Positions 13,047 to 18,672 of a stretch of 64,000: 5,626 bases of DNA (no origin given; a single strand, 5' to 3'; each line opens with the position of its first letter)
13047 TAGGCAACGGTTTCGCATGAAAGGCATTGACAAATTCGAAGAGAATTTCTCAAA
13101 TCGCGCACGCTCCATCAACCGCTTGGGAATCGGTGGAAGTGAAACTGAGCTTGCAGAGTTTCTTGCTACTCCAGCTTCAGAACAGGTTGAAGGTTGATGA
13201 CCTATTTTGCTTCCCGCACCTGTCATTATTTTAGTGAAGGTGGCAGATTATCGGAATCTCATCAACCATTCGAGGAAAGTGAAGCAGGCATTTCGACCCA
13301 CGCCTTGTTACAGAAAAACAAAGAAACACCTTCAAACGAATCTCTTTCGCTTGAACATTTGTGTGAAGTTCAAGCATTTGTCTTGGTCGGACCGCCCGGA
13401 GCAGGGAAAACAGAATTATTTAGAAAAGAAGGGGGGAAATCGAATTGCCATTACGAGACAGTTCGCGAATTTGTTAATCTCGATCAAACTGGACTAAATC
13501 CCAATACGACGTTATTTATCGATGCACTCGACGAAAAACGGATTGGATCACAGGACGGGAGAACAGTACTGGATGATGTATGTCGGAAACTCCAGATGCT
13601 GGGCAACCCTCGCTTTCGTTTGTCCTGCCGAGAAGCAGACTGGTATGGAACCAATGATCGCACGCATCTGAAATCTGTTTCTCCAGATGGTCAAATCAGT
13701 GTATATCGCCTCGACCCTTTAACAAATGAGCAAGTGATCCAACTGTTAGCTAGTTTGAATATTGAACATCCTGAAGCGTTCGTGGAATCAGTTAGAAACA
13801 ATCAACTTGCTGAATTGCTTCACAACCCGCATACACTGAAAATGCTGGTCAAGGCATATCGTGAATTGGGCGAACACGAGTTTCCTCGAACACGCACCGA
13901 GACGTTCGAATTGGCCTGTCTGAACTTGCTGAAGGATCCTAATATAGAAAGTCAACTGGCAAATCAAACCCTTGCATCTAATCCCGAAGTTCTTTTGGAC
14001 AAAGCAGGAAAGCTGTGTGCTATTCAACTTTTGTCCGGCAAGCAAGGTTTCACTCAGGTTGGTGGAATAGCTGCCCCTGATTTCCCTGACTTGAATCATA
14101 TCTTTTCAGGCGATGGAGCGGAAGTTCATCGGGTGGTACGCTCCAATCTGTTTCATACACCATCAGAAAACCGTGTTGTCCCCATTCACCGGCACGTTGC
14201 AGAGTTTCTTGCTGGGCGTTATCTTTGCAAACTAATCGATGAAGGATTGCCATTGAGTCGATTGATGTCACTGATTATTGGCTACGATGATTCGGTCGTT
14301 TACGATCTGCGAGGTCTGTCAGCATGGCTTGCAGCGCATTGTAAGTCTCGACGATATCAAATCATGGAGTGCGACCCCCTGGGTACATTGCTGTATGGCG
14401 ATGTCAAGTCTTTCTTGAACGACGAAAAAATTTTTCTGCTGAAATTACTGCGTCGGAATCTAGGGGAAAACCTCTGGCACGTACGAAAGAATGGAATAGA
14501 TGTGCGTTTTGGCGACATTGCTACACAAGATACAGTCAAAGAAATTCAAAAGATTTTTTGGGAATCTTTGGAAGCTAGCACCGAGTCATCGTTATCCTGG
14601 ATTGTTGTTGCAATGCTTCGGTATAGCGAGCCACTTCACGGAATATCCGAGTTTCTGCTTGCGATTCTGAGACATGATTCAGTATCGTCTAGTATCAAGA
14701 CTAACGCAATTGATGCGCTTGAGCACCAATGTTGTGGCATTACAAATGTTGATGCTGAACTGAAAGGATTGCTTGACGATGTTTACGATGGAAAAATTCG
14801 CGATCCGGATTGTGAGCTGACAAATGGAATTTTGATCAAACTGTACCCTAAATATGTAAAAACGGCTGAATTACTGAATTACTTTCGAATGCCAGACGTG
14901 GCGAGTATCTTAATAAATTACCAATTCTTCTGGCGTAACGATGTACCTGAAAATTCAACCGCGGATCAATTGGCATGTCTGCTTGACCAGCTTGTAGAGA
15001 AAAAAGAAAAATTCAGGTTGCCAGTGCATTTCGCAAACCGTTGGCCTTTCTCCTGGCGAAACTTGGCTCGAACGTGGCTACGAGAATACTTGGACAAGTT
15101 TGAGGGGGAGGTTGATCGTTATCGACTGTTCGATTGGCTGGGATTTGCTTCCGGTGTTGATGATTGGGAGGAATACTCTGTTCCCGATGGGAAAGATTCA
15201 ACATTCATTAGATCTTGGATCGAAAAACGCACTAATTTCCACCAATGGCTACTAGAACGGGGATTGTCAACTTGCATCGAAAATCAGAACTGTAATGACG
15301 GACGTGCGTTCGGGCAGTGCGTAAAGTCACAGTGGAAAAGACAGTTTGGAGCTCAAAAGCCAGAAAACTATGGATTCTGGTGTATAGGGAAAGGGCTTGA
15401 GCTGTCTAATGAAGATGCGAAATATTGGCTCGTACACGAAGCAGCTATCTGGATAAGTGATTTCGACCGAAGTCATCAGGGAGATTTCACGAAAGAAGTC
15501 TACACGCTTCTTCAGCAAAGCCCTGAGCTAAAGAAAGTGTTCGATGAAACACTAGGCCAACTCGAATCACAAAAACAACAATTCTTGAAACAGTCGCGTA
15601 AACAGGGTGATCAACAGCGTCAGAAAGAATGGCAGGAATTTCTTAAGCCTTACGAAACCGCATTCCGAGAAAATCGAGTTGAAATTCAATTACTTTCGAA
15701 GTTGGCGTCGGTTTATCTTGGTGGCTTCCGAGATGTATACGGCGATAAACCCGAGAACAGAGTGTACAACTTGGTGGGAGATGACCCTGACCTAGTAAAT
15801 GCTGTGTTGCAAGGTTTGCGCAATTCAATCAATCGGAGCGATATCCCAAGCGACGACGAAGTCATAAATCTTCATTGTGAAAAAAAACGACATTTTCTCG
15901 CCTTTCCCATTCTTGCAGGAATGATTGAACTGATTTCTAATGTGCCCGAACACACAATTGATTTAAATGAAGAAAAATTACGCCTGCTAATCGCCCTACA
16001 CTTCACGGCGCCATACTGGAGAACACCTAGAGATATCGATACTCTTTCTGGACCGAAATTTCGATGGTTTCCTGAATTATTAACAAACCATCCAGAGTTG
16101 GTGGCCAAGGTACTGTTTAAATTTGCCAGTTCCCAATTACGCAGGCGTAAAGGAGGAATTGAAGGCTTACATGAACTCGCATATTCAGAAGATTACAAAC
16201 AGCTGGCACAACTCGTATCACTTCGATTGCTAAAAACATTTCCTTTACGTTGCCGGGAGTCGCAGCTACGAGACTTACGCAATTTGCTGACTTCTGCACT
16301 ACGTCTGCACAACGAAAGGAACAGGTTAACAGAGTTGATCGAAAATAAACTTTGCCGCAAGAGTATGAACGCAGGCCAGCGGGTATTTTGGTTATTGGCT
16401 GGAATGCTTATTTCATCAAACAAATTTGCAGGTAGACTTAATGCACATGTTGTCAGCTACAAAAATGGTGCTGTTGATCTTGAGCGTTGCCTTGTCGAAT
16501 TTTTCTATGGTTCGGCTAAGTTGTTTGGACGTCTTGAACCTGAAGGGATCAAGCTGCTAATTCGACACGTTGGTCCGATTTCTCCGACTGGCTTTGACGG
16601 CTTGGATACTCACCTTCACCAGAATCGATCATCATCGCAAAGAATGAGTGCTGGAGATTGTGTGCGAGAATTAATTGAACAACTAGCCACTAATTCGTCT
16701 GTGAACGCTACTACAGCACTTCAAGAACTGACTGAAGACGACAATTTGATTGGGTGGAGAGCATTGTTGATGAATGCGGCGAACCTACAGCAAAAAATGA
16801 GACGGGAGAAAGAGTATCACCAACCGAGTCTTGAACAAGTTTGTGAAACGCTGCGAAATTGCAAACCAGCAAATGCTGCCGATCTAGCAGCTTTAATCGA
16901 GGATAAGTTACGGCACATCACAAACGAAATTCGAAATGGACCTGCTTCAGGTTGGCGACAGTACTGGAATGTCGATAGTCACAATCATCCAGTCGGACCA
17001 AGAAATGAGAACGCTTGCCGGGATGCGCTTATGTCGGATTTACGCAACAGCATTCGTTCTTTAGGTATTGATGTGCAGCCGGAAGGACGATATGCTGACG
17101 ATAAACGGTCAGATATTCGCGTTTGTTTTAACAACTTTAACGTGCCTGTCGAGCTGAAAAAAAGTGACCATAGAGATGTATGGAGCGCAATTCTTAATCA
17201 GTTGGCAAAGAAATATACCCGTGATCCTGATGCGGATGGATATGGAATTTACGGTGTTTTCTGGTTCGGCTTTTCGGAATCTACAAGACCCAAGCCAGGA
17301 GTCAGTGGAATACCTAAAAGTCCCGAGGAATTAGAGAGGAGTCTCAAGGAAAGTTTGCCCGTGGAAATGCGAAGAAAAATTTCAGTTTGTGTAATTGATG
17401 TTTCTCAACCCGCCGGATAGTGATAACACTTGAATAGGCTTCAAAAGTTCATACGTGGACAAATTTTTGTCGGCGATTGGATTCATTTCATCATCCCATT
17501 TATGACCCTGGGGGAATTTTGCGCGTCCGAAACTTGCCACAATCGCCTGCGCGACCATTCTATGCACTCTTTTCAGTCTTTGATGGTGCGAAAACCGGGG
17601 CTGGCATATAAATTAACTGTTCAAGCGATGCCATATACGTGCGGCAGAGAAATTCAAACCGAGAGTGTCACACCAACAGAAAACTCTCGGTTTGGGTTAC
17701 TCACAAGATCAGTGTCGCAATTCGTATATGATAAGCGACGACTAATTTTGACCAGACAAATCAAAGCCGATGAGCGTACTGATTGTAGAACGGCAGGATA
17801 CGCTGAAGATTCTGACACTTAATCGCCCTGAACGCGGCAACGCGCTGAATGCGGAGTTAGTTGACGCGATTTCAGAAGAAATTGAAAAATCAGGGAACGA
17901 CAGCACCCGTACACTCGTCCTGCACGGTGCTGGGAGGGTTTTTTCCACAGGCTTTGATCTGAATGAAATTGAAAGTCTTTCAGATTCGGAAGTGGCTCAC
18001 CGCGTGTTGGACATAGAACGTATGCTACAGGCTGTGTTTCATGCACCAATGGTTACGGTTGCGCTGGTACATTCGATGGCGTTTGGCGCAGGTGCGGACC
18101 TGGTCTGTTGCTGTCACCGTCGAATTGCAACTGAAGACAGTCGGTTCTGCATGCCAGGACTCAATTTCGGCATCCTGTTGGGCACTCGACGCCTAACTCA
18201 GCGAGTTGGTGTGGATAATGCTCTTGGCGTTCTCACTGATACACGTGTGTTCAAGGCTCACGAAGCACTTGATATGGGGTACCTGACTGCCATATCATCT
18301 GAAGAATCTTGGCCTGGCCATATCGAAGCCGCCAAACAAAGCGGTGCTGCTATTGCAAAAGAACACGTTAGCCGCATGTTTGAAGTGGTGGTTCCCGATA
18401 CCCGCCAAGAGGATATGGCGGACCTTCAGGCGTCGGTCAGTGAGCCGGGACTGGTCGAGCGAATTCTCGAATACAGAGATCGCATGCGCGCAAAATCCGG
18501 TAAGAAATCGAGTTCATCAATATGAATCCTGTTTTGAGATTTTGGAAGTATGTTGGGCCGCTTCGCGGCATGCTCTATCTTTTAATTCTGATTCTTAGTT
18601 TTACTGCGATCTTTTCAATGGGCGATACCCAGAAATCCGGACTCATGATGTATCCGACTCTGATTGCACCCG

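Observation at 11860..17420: Candidate undescribed two-gene defence module: DUF4143 ATPase-nuclease coupled to a giant STAND NTPase with a C-terminal nuclease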

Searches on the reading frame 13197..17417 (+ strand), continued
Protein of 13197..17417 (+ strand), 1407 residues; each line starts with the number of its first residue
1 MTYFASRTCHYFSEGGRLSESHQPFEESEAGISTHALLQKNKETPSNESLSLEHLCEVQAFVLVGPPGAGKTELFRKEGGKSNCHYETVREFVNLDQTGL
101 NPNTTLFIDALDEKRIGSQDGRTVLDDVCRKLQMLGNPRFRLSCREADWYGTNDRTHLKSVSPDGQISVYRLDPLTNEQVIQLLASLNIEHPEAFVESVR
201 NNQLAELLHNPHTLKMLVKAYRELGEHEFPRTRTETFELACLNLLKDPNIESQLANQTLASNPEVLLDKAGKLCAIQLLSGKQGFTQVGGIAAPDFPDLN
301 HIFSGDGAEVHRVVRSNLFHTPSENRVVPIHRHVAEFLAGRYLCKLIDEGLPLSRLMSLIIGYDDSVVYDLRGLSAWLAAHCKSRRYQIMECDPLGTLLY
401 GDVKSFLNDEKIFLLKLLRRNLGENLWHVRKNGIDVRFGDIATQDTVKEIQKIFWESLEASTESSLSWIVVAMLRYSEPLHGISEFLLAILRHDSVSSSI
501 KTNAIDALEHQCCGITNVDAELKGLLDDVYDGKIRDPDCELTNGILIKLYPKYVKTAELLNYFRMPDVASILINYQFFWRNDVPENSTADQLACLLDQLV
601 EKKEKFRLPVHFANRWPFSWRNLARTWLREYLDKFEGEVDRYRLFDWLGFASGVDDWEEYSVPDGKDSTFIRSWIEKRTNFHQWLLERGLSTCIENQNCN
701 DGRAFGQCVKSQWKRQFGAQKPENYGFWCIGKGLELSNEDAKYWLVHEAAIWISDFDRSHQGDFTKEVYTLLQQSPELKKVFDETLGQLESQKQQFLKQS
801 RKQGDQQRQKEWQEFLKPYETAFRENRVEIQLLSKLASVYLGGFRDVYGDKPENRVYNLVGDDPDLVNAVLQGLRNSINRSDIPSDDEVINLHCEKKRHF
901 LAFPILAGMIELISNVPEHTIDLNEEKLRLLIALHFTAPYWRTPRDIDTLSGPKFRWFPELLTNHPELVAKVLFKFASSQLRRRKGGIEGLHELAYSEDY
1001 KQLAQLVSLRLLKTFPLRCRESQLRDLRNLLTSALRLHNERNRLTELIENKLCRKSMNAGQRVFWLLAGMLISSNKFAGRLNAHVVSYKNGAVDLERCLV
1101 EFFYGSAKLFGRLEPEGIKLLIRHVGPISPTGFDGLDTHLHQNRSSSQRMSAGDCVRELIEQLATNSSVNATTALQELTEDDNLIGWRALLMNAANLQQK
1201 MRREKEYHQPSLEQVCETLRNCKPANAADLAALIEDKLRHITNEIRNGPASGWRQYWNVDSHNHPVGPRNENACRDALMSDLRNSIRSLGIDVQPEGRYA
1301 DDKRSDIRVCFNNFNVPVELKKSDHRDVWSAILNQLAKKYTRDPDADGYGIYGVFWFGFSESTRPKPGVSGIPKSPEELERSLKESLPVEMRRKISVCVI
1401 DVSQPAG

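Call 112: search_dna_similar(query=P0121, collection=plasmids, mode=protein, max_rows=45)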
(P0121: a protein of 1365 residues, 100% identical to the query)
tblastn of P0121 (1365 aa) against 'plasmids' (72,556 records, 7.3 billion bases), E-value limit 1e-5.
Records with a match: 23; places in all: 25; records where one place covers at least 80% of the query: 1.
Best place of each record, by identity: <60% 23.
By first word of the organism name: Agrobacterium 5; Rhizobium 5; Bradyrhizobium 2; Burkholderia 2; Pantoea 2; Vibrio 1; Ralstonia 1; Sphingomonas 1; Paracoccus 1; Duffyella 1; and 2 more.
By predicted mobility (MOB-suite, as given by PLSDB): conjugative 11; non-mobilizable 10; mobilizable 2.
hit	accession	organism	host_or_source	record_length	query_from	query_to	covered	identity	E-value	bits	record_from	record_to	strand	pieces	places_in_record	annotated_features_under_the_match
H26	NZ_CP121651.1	Bradyrhizobium sp. CB82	Stylosanthes guianensis,cell culture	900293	40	1358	80%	31.2%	2e-42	353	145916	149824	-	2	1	hypothetical protein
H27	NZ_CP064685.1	Bradyrhizobium sp. CW1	Acmispon strigosus,cell culture,bulk ...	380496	29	1358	62%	34.9%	5e-46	327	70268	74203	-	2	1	hypothetical protein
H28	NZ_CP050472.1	Vibrio campbellii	single cell,seawater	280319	33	1360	74%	27.7%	3e-43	303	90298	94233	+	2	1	hypothetical protein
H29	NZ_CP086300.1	Burkholderia ambifaria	cell culture,agricultural soil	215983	40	1358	73%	28.1%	2e-15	228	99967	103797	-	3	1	hypothetical protein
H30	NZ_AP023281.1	Agrobacterium vitis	Vitis vinifera,grapevine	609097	30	1360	57%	28.9%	6e-37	256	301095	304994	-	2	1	hypothetical protein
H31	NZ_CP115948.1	Ralstonia solanacearum MolK2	Musa sp.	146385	10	1360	44%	33.6%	7e-26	232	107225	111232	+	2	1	hypothetical protein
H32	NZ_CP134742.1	Pantoea agglomerans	cell culture,Water from creek adjacent ...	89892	30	1358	45%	33.1%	3e-33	261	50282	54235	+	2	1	hypothetical protein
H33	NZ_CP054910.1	Pantoea ananatis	-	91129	28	1358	45%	32.4%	1e-29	244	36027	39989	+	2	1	hypothetical protein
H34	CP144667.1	Agrobacterium tumefaciens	Sedum,cell culture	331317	30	1360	41%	34.0%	3e-34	256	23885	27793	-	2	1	hypothetical protein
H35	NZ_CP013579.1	Rhizobium phaseoli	Phaseolus vulgaris,Whole ...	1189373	30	1360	41%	33.4%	8e-33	245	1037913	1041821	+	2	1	record has no annotation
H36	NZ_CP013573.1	Rhizobium phaseoli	Phaseolus vulgaris,Whole ...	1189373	30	1360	41%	33.4%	8e-33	245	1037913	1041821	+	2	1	record has no annotation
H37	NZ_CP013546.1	Rhizobium phaseoli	Phaseolus vulgaris,Whole ...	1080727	30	1360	41%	33.4%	2e-32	244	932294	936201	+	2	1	record has no annotation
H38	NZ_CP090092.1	Rhizobium leguminosarum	Galega,Cell culture,Plant nodule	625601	26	1360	41%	33.2%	1e-29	220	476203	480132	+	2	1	hypothetical protein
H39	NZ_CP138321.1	Agrobacterium fabrum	Blueberry,Crown gall tissues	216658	30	1360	41%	32.4%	2e-32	246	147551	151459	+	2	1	hypothetical protein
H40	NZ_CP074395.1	Agrobacterium salinitolerans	Cotton,tiaaue sample,root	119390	30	1360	41%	31.9%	1e-27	219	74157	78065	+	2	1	hypothetical protein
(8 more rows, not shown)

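Call 113: find_related_loci(query=A1, collection=viral_contigs, flank=8000)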
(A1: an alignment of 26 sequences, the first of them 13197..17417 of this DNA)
Query A1 (1407 aa) in viral_contigs; peptide patterns used: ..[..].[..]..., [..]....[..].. (x = any residue, [..] = any of these).
73 stretches matched a pattern; 2 encode a relative of the query (tblastn E <= 1e-3); 2 distinct loci.
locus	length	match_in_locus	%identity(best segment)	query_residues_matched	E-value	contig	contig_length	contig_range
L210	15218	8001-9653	25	48-585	1e-21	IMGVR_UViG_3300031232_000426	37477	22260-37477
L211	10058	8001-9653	25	48-585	2e-21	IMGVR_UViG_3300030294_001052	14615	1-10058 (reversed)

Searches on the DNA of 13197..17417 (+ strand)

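Call 72: search_dna_similar(query=L081:5908-9900:+, collection=ecoli_genomes, mode=distant, max_rows=10)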
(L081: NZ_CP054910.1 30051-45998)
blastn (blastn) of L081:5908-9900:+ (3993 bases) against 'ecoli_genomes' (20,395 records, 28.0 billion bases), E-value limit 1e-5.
No match.

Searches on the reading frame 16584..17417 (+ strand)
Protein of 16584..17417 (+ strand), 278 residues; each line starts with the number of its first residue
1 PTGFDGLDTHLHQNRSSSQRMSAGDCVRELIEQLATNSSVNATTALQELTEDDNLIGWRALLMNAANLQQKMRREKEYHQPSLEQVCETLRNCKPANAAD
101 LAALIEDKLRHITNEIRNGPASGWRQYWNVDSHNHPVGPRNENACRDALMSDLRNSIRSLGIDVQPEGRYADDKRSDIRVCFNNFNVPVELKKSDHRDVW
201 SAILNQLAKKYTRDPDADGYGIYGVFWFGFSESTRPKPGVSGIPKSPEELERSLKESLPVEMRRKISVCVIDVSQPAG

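Call 31: predict_structure(alignment_id=A2)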
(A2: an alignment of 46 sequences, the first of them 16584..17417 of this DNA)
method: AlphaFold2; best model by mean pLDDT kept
length: 278 residues; sequences in the alignment: 46
mean_pLDDT: 82.8   pTM: 0.67
mean pLDDT of the five models: 82.8, 82.0, 82.0, 81.4, 80.6
residues with pLDDT >= 90: 139; 70-90: 92; 50-70: 26; < 50: 21
segments of 3 or more residues with pLDDT < 50: 1-17, 170-173
pLDDT, mean of each block of 10 residues (from residue 1): 34 42 86 89 90 92 88 67 69 83 94 89 87 90 93 92 80 68 91 93 85 76 94 85 93 92 91 85
secondary structure, 60 per line:
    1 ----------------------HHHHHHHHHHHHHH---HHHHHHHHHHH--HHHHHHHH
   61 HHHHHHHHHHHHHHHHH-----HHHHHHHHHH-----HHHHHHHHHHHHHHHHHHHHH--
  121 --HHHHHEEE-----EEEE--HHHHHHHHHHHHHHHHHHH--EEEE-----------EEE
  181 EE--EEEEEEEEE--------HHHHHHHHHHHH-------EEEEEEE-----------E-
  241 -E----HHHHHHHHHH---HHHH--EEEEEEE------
elements in order: H23-36 H40-50 H53-77 H83-92 H98-118 H123-127 E128-130 E136-139 H142-160 E163-166 E178-182 E185-193 H202-213 E221-227 H247-256 H260-263 E266-272

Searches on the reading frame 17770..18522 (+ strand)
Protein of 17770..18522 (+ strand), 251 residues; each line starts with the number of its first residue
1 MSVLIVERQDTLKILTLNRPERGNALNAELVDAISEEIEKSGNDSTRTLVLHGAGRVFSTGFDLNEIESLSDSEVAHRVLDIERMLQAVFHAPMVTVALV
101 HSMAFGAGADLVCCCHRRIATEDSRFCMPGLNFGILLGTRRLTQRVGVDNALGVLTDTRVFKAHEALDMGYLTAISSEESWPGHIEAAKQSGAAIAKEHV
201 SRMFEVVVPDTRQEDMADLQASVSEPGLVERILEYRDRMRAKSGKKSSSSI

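Call 43: search_protein_families(library=pfam, proteins=[window:17770-18522:+], max_evalue=0.001)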
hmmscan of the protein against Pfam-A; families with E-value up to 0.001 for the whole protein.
window:17770-18522:+ (251 aa): 2 families
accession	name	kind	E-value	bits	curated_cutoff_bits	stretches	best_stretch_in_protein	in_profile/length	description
PF00378.25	ECH_1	-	1.2e-29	103.8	27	1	8-212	2-210/251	Enoyl-CoA hydratase/isomerase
PF16113.10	ECH_2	-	1.3e-19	71.3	27.2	1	13-213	2-208/335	Enoyl-CoA hydratase/isomerase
